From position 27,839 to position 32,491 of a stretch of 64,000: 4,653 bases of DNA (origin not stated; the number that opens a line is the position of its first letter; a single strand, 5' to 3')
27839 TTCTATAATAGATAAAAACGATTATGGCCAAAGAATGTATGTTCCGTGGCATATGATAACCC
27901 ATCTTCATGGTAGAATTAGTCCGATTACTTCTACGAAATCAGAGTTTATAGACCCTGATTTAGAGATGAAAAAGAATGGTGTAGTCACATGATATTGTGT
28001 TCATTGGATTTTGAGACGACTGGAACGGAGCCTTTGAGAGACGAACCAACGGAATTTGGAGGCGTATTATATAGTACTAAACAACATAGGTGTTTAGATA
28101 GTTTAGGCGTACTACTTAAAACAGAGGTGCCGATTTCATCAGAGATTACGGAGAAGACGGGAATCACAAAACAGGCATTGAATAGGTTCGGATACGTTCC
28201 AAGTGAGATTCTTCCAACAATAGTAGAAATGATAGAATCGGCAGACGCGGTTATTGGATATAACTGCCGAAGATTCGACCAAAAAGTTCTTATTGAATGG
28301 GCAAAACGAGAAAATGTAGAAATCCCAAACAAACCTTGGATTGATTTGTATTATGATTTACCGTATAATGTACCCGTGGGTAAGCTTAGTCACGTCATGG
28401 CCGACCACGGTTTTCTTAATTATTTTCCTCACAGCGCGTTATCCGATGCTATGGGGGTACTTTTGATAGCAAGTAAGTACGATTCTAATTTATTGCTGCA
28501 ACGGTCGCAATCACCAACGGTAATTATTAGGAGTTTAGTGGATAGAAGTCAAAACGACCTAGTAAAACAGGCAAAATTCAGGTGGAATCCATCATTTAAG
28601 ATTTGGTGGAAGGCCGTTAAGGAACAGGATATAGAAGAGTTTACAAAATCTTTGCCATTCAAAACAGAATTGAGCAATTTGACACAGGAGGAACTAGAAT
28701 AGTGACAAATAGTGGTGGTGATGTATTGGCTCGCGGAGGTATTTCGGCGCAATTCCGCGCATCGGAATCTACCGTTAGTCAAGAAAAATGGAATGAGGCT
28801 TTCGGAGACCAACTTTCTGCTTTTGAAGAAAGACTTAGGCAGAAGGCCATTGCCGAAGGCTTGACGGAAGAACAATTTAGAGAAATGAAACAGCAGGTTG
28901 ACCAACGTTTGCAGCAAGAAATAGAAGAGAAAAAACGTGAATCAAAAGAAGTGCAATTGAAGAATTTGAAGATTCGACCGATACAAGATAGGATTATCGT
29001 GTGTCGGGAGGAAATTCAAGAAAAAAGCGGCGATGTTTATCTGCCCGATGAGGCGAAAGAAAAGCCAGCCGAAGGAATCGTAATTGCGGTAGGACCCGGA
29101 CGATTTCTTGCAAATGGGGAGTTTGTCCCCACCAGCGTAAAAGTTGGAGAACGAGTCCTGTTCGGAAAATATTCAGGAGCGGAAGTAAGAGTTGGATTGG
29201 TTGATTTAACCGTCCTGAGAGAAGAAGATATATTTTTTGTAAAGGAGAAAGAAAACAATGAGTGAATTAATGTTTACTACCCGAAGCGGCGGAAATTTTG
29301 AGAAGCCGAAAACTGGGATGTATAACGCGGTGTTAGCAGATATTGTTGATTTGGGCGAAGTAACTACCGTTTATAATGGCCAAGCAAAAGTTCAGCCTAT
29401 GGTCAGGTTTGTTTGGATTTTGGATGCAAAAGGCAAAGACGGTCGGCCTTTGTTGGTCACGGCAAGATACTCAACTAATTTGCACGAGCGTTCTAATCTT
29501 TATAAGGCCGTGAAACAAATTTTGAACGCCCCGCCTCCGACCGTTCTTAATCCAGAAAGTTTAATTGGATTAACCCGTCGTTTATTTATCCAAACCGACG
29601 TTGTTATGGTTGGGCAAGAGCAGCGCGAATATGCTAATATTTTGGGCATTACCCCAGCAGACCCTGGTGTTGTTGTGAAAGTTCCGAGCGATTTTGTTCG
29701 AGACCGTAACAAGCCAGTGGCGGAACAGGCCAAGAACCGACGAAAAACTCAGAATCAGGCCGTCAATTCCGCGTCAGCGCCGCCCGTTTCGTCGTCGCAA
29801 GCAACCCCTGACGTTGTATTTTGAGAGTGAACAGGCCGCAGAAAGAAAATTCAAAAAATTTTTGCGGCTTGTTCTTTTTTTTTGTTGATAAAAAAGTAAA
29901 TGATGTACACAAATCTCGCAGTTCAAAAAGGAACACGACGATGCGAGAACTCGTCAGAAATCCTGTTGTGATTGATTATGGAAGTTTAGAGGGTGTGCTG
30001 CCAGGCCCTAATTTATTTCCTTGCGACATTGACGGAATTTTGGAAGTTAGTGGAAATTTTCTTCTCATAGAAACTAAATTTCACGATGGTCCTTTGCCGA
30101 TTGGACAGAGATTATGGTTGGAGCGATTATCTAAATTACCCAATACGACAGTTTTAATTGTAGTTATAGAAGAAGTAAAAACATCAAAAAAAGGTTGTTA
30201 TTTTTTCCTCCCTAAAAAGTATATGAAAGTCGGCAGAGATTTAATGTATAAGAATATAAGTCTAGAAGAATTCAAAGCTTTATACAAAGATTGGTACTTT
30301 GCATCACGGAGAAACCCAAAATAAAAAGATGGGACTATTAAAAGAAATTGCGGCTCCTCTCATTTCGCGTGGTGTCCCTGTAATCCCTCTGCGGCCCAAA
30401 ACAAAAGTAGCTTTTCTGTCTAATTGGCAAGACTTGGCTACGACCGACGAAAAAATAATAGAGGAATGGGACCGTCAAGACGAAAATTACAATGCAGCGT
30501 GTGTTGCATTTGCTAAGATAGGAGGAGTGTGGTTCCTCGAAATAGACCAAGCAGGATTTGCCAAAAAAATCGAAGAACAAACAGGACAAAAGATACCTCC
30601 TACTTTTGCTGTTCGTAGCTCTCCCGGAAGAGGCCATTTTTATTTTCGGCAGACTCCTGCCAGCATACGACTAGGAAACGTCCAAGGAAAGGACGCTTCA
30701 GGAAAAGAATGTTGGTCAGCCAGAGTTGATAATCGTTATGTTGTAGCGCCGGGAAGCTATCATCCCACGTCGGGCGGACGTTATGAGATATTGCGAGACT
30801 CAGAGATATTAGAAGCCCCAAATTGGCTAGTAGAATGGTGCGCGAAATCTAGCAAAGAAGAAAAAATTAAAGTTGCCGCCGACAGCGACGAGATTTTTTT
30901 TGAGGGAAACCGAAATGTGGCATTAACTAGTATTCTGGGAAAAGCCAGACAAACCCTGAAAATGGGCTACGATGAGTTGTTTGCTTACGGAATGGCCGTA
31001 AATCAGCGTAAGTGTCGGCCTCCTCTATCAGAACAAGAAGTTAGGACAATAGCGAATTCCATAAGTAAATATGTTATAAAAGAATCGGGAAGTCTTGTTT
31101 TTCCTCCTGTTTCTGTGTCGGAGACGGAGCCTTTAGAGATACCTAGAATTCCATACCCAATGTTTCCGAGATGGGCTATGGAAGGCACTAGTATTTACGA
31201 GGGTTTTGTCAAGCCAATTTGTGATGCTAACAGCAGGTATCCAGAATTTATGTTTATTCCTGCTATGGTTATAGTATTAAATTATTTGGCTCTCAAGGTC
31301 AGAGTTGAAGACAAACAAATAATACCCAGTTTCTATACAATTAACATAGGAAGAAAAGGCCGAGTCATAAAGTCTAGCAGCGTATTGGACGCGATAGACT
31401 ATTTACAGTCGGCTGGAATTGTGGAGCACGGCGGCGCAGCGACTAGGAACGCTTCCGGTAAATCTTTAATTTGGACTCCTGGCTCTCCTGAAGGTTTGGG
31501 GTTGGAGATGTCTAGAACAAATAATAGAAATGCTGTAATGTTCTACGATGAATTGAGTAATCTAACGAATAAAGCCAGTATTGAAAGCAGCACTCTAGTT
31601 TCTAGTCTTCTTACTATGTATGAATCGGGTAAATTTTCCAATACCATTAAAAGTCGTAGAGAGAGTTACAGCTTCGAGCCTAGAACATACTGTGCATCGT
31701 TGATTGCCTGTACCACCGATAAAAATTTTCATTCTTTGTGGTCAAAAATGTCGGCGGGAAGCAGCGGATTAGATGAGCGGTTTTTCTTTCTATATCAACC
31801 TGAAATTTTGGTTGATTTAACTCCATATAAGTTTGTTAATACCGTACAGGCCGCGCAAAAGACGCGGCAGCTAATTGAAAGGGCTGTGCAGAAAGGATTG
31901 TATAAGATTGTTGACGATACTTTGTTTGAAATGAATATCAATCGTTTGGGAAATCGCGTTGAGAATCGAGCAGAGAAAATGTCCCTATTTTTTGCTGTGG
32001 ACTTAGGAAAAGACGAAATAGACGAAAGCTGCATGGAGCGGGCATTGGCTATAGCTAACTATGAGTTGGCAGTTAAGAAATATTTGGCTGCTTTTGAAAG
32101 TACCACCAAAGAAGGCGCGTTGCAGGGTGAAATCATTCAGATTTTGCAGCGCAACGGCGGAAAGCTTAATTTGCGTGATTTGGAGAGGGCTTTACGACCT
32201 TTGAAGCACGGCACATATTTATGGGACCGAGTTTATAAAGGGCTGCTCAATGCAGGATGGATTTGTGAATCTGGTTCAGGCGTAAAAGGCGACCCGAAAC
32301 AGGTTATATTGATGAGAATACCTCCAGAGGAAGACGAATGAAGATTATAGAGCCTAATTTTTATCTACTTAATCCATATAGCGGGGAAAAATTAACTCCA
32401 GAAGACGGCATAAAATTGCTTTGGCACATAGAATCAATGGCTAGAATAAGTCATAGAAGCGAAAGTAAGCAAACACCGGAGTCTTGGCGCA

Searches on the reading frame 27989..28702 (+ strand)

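Call 23: search_protein_families(library=phrogs, proteins=[window:27989-28702:+], max_evalue=0.00001)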
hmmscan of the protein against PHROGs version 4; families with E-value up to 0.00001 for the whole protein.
window:27989-28702:+ (237 aa): 2 families
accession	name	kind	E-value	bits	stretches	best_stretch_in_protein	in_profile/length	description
phrog_192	-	DNA, RNA and nucleotide metabolism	3e-22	80.5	1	1-176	106-281/397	DNA polymerase exonuclease subunit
phrog_19080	-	unknown function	8.9e-06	25.6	0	6-101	10-108/477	-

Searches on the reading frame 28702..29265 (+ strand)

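Call 23: search_protein_families(library=phrogs, proteins=[window:28702-29265:+], max_evalue=0.00001)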
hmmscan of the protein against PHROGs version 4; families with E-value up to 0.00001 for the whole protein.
window:28702-29265:+ (187 aa): 1 family
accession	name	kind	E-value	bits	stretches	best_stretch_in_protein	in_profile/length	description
phrog_3188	-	other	6.1e-18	65.4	1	90-182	2-95/96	co-chaperonin GroES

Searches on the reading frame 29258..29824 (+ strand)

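Call 23: search_protein_families(library=phrogs, proteins=[window:29258-29824:+], max_evalue=0.00001)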
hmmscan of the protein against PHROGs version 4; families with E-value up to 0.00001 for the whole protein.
window:29258-29824:+ (188 aa): 1 family
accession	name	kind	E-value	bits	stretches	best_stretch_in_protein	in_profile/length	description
phrog_862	-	unknown function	1.9e-08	35.4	1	9-134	26-161/276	-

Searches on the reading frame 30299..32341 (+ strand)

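Call 22: search_protein_families(library=phrogs, proteins=[window:30299-32341:+], max_evalue=0.00001)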
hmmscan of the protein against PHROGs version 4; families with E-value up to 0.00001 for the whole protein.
window:30299-32341:+ (680 aa): 5 families
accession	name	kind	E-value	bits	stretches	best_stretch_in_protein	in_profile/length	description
phrog_1156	-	DNA, RNA and nucleotide metabolism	2.6e-17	63.7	1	9-199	8-200/855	DNA primase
phrog_695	-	DNA, RNA and nucleotide metabolism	3.2e-15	56.9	1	10-263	4-272/704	DNA polymerase/primase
phrog_906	-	DNA, RNA and nucleotide metabolism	2.3e-10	40.9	1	46-192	87-254/872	DNA polymerase/primase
phrog_5311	-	DNA, RNA and nucleotide metabolism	6.8e-09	35.5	1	411-619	390-620/692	helicase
phrog_3022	-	DNA, RNA and nucleotide metabolism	1.7e-07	31.1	1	30-199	37-195/788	DNA primase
